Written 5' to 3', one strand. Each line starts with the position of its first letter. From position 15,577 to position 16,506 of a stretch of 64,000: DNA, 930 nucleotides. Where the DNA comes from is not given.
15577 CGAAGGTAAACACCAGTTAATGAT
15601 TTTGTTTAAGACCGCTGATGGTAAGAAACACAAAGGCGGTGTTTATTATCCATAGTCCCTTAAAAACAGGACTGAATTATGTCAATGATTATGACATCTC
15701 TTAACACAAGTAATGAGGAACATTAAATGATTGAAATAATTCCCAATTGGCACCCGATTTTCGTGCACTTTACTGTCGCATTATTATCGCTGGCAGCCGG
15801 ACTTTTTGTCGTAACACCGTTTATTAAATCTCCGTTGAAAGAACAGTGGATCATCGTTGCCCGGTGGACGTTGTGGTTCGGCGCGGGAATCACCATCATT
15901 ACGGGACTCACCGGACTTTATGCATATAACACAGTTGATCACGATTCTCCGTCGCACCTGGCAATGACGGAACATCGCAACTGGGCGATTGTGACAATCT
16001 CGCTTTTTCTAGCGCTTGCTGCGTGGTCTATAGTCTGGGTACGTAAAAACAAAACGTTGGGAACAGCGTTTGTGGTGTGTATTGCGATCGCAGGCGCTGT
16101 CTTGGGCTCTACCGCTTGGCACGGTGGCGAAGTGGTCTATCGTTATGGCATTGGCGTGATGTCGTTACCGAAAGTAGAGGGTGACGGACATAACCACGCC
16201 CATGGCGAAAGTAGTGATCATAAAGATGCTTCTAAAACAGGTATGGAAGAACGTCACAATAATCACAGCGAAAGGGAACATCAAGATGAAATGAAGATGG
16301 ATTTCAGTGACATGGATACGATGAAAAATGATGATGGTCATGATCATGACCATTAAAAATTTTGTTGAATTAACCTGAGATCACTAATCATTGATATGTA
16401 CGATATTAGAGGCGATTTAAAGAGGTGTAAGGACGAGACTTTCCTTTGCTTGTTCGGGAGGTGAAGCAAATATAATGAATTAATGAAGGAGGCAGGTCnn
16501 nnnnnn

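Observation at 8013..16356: RND efflux operon flanked by two diverged copies of one three-gene cassette, each decayed in a complementary way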

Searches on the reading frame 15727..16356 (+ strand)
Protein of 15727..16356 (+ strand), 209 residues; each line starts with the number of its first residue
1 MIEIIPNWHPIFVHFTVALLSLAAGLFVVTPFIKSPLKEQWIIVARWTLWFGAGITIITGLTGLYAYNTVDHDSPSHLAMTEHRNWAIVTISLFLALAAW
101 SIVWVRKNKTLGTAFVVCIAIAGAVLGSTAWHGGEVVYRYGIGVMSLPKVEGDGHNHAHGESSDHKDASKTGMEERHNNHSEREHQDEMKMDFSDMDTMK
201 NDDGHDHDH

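Call 6: search_protein_families(library=pfam, proteins=[window:15727-16356:+], max_evalue=0.01)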
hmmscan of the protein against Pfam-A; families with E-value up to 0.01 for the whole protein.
window:15727-16356:+ (209 aa): 1 family
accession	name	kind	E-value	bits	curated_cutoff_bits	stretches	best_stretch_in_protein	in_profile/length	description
PF09990.14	DUF2231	-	8.2e-13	49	26.4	1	9-144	5-137/139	Predicted membrane protein (DUF2231)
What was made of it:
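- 15727..16356 (+): Intact DUF2231 membrane protein: four TM helices, invariant His residues and a His-rich tail. It is native to the pump module. Pfam PF09990 at 49 bits against a cut-off of 26.4 (call 6).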

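Call 7: search_protein_families(library=ncbifam, proteins=[window:15727-16356:+], max_evalue=0.01)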
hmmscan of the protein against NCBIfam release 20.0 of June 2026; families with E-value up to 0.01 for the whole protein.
window:15727-16356:+ (209 aa): 0 families

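Call 55: search_solved_structures(query=window:15727-16356:+, max_evalue=1)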
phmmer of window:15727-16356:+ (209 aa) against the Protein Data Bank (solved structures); distinct sequences matched with E-value up to 1: 1.
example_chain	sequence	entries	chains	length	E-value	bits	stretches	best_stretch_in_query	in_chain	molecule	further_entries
7v6p_A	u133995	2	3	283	0.53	13.3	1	114-202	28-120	Isoform 2 of Nuclear autoantigenic sperm protein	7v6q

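Call 57: find_homologous_proteins(query=window:15727-16356:+)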
Query window:15727-16356:+ (209 aa): 2115 proteins with E <= 0.001 among 2559 candidates; the best 120 are listed.
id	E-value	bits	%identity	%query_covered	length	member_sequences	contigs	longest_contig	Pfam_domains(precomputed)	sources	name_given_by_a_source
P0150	2.0e-139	481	100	100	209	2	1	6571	PF09990.15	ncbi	-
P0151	2.4e-106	372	78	100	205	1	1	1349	PF09990.15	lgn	-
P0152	1.7e-103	363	77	100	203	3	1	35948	PF09990.15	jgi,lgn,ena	-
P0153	4.5e-103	362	72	100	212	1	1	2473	PF09990.15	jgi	-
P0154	7.0e-103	361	76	100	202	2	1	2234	PF09990.15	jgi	-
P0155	1.2e-102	360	76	100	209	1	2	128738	PF09990.15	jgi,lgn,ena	-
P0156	1.8e-101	356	76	100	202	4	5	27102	PF09990.15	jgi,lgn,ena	-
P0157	8.3e-101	354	75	100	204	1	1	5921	PF09990.15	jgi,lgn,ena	-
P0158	5.8e-100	352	74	100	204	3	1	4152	PF09990.15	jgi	-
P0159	2.2e-99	350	71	100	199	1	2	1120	PF09990.15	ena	-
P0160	3.3e-99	349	72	93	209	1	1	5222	PF09990.15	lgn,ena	-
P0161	9.5e-99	348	72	100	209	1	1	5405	PF09990.15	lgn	-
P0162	1.0e-98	347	74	100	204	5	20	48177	PF09990.15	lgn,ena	-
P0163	1.5e-98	347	71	100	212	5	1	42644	PF09990.15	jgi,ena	-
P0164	6.3e-98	345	72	100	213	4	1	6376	PF09990.15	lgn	-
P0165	6.8e-98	345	72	100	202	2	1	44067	PF09990.15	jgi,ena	-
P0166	2.1e-97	343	73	100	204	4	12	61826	PF09990.15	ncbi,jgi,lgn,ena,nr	ncbi:MAG: DUF2231 domain-containing protein [Flavobacteriaceae bacterium]|nr:DUF2231 domain-containi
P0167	6.0e-97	342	73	100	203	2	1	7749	PF09990.15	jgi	-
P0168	1.1e-96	341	69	100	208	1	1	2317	PF09990.15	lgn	-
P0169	2.4e-96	340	70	100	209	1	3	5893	PF09990.15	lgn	-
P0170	4.5e-96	339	71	100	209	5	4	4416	PF09990.15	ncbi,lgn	-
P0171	7.4e-96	338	79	76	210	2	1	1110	PF09990.15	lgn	-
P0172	8.2e-96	338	69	100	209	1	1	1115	PF09990.15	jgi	jgi:uncharacterized membrane protein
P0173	3.7e-95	336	72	100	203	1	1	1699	PF09990.15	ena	-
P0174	5.8e-95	335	70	100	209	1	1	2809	PF09990.15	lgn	-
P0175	1.9e-94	334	70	100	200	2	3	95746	PF09990.15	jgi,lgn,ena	-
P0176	5.8e-94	332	71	100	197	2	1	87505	PF09990.15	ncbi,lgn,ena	-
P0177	1.9e-93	330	72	100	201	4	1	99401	PF09990.15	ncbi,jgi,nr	ncbi:MAG: DUF2231 domain-containing protein [Gammaproteobacteria bacterium]|nr:DUF2231 domain-contai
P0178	6.8e-93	328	70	100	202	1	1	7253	PF09990.15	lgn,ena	-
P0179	1.6e-92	327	67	100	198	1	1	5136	PF09990.15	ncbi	-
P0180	1.8e-92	327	83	72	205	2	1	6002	PF09990.15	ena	-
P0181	5.4e-92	325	69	100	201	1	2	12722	PF09990.15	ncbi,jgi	-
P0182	3.3e-91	323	69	99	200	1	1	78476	PF09990.15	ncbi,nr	ncbi:MAG: DUF2231 domain-containing protein [Gammaproteobacteria bacterium]|nr:DUF2231 domain-contai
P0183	3.5e-91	323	69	99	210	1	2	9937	PF09990.15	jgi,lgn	jgi:uncharacterized membrane protein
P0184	6.2e-91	322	69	100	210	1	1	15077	PF09990.15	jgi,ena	-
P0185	7.9e-91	322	69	100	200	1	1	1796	PF09990.15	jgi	-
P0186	8.8e-91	322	69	100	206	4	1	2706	PF09990.15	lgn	-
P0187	3.2e-90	320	67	100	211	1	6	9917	PF09990.15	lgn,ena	-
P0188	7.5e-90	318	71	99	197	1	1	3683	PF09990.15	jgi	-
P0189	8.4e-90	318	67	100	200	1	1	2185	PF09990.15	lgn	-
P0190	8.7e-90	318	68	100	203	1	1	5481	PF09990.15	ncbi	-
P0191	9.6e-90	318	70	100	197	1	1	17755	PF09990.15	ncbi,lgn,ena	-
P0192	1.1e-89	318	68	100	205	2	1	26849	PF09990.15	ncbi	-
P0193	1.5e-89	318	67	100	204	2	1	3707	PF09990.15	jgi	-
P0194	1.8e-89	317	67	100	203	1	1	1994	PF09990.15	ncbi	-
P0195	3.6e-89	316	68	100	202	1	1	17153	PF09990.15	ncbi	-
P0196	4.6e-89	316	70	99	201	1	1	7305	PF09990.15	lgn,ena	-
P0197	2.0e-88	314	70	100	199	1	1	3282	PF09990.15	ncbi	-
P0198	2.4e-88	314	66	100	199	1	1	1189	PF09990.15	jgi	-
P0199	3.9e-88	313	68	100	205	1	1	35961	PF09990.15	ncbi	-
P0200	4.4e-88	313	65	99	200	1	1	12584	PF09990.15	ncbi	-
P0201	6.5e-88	312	67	100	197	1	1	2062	PF09990.15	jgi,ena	-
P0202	7.2e-88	312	70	99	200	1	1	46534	PF09990.15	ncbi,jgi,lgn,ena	-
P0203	1.3e-87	311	71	100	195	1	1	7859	PF09990.15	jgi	-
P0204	2.1e-87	311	70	100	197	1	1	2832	PF09990.15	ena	-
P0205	3.0e-87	310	64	100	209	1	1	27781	PF09990.15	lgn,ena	-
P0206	3.4e-87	310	68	100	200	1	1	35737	PF09990.15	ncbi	-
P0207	3.7e-87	310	63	100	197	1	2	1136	PF09990.15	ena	-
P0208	4.6e-87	309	69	94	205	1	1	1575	PF09990.15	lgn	-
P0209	4.7e-87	309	65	100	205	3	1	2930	PF09990.15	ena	-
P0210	5.4e-87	309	62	100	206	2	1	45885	PF09990.15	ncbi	-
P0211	6.7e-87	309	68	100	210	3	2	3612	PF09990.15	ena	-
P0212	8.3e-87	309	66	100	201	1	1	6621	PF09990.15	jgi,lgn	-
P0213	2.6e-86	307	60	100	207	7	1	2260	PF09990.15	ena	-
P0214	2.9e-86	307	64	100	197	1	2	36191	PF09990.15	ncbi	-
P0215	3.6e-86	306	66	100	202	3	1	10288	PF09990.15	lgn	-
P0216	3.9e-86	306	65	99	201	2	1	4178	PF09990.15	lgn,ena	-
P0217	4.3e-86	306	62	100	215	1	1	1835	PF09990.15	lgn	-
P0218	4.7e-86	306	67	100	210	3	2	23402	PF09990.15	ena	-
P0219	7.3e-86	305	64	100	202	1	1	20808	PF09990.15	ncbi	-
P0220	7.4e-86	305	66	100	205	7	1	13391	PF09990.15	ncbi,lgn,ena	-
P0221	8.3e-86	305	64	99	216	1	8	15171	PF09990.15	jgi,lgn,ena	-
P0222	1.3e-85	305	65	100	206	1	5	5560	PF09990.15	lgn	-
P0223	3.8e-85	303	67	100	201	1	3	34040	PF09990.15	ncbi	-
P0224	5.5e-85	303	64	100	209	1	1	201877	PF09990.15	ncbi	-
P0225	6.9e-85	302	66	100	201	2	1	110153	PF09990.15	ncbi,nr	ncbi:MAG: DUF2231 domain-containing protein [Gammaproteobacteria bacterium]|nr:DUF2231 domain-contai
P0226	1.1e-84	302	70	77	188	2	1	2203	PF09990.15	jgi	-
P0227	1.8e-84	301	63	100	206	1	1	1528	PF09990.15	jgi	jgi:uncharacterized membrane protein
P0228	2.5e-84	300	61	100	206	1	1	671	PF09990.15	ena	-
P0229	3.9e-84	300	65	97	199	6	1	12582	PF09990.15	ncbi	-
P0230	5.8e-84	299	66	100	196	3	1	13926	PF09990.15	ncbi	-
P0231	9.8e-84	299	66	100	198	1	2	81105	PF09990.15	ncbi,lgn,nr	ncbi:MAG: DUF2231 domain-containing protein [Gammaproteobacteria bacterium]|nr:DUF2231 domain-contai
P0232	1.5e-83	298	62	100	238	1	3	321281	PF09990.15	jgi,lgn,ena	-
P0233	1.7e-83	298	70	84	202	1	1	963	PF09990.15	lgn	-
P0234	1.8e-83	298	66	100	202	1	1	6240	PF09990.15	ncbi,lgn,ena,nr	ncbi:MAG TPA: DUF2231 domain-containing protein [Gammaproteobacteria bacterium]|nr:DUF2231 domain-co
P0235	2.0e-83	297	61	100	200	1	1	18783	PF09990.15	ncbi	-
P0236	5.4e-83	296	63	100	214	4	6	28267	PF09990.15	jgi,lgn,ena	jgi:uncharacterized membrane protein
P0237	5.7e-83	296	65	100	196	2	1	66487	PF09990.15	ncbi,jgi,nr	ncbi:MAG: DUF2231 domain-containing protein [Gammaproteobacteria bacterium]|nr:DUF2231 domain-contai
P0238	6.5e-83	296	70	86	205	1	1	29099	PF09990.15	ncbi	-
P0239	2.4e-82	294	65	100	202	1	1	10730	PF09990.15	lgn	-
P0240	2.5e-82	294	66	99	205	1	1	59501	PF09990.15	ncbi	-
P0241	4.7e-82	293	64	99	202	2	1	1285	PF09990.15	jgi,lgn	-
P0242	6.6e-82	293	65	99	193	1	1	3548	PF09990.15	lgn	-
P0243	7.1e-82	292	59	100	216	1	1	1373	PF09990.15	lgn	-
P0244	7.2e-82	292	65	100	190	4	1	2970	PF09990.15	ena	-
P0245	9.3e-82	292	72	81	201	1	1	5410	PF09990.15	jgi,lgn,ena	-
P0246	9.6e-82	292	64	100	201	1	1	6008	PF09990.15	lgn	-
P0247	1.7e-81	291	68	99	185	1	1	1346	PF09990.15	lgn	-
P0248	1.7e-81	291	64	100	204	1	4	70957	PF09990.15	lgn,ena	-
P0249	1.7e-81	291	66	91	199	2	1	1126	PF09990.15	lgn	-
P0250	2.5e-81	291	58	100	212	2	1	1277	PF09990.15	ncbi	-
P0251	2.8e-81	290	65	100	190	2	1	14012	PF09990.15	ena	-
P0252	3.1e-81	290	64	100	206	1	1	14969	PF09990.15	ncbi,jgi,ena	-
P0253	3.6e-81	290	62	99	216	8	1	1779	PF09990.15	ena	-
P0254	5.2e-81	290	62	100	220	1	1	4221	PF09990.15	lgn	-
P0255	6.9e-81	289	63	100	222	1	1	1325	PF09990.15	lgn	-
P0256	8.8e-81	289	63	99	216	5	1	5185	PF09990.15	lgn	-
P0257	1.4e-80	288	63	100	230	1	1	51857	PF09990.15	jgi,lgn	jgi:uncharacterized membrane protein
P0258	1.7e-80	288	62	100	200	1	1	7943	PF09990.15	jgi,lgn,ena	-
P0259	1.8e-80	288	64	85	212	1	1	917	PF09990.15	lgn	-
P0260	2.2e-80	288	62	95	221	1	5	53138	PF09990.15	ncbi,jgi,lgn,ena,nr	ncbi:MAG: DUF2231 domain-containing protein [Ectothiorhodospiraceae bacterium]|nr:DUF2231 domain-con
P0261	2.4e-80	287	63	99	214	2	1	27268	PF09990.15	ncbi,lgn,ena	-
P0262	3.3e-80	287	66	89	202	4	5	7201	PF09990.15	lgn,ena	-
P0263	4.5e-80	287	59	100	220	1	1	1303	PF09990.15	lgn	-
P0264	6.1e-80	286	61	100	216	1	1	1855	PF09990.15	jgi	-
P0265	8.2e-80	286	63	99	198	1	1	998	PF09990.15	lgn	-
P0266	8.6e-80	286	62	100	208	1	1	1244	PF09990.15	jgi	-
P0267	1.2e-79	285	59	99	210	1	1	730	PF09990.15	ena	-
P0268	1.4e-79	285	62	100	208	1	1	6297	PF09990.15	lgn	-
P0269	1.4e-79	285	62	99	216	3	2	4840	PF09990.15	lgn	-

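Call 64: predict_structure(alignment_id=A2)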
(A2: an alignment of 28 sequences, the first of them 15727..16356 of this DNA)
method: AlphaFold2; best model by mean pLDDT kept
length: 209 residues; sequences in the alignment: 28
mean_pLDDT: 72.7   pTM: 0.61
mean pLDDT of the five models: 72.7, 71.7, 69.0, 65.8, 65.5
residues with pLDDT >= 90: 77; 70-90: 51; 50-70: 15; < 50: 66
segments of 3 or more residues with pLDDT < 50: 142-202
pLDDT, mean of each block of 10 residues (from residue 1): 65 89 96 93 96 92 81 74 86 95 94 95 91 72 46 44 41 41 41 44 49
secondary structure, 60 per line:
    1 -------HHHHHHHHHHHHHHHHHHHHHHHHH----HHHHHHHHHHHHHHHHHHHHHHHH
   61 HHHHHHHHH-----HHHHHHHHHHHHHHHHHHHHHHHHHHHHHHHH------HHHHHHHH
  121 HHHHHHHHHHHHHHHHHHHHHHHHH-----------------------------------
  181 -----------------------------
elements in order: H8-32 H37-69 H75-106 H113-145
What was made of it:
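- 15727..16356 (+): Model in call 64.
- On DUF2231 (PF09990): The model has four TM helices (call 64).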

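Call 66: fold_search(model_id=the predicted structure, library=pdb)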
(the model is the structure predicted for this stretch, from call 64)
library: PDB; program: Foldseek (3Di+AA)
matches with E <= 10: 589; with E <= 0.001: 0
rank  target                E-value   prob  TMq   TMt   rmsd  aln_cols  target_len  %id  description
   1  7cub_C                9.2e-02  0.98  0.38  0.42   5.2       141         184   16  2.55-Angstrom Cryo-EM structure of Cytochrome bo3 from Escherichia coli in Native Membrane (released 2021-08-25)
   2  8ucd_B                1.6e-01  0.99  0.44  0.39   6.5       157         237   13  Cryo-EM structure of human STEAP1 in complex with AMG 509 Fab (released 2023-11-22)
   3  7xge_G                1.6e-01  0.85  0.29  0.34   8.6       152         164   12  Crystal structure of MCL-1 in complex with computationally designed inhibitor protein (released 2022-07-20)
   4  8qqk_C                1.7e-01  0.94  0.35  0.36   5.6       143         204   12  Cryo-EM structure of E. coli cytochrome bo3 quinol oxidase assembled in peptidiscs (released 2024-04-24)
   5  6e6a_B                1.7e-01  0.82  0.31  0.36   7.6       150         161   11  Triclinic crystal form of IncA G144A point mutant (released 2019-07-10)
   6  5xsd_L                2.0e-01  0.98  0.37  0.57   5.4       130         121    8  XylFII-LytSN complex mutant - D103A (released 2017-08-02)
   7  9f5x_2D               2.6e-01  0.97  0.41  0.34   4.1       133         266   14  Structure of the Chlamydomonas reinhardtii respiratory supercomplex I1 III2 IV2 (released 2025-03-12)
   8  6wti_C                2.6e-01  0.90  0.37  0.40   5.3       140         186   16  The Cryo-EM structure of the ubiquinol oxidase from Escherichia coli (released 2021-01-20)
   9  7e1v_G                2.6e-01  0.85  0.35  0.38   6.6       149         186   11  Cryo-EM structure of apo hybrid respiratory supercomplex consisting of Mycobacterium tuberculosis complexIII and Mycob (released 2021-10-13)
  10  8hcr_G                3.2e-01  0.69  0.32  0.34   6.9       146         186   16  Cryo-EM structure of the Mycobacterium tuberculosis cytochrome bcc:aa3 supercomplex and a novel inhibitor targeting su (released 2023-05-03)
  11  8hcr_S                3.4e-01  0.89  0.39  0.43   5.6       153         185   16  Cryo-EM structure of the Mycobacterium tuberculosis cytochrome bcc:aa3 supercomplex and a novel inhibitor targeting su (released 2023-05-03)
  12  7sq6_A                3.4e-01  0.80  0.32  0.17   6.6       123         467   10  Cryo-EM structure of mouse agonist ML-SA1-bound TRPML1 channel at 2.32 Angstrom resolution (released 2022-02-02)
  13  6e6a_A                3.5e-01  0.54  0.29  0.33   8.0       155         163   10  Triclinic crystal form of IncA G144A point mutant (released 2019-07-10)
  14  8b4o_A                3.7e-01  0.87  0.36  0.20   6.8       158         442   16  Cryo-EM structure of cytochrome bd oxidase from C. glutamicum (released 2022-12-28)
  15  9hld_A                3.9e-01  0.77  0.32  0.17   6.2       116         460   10  TRPML1 in complex with compound 13 (released 2025-06-04)
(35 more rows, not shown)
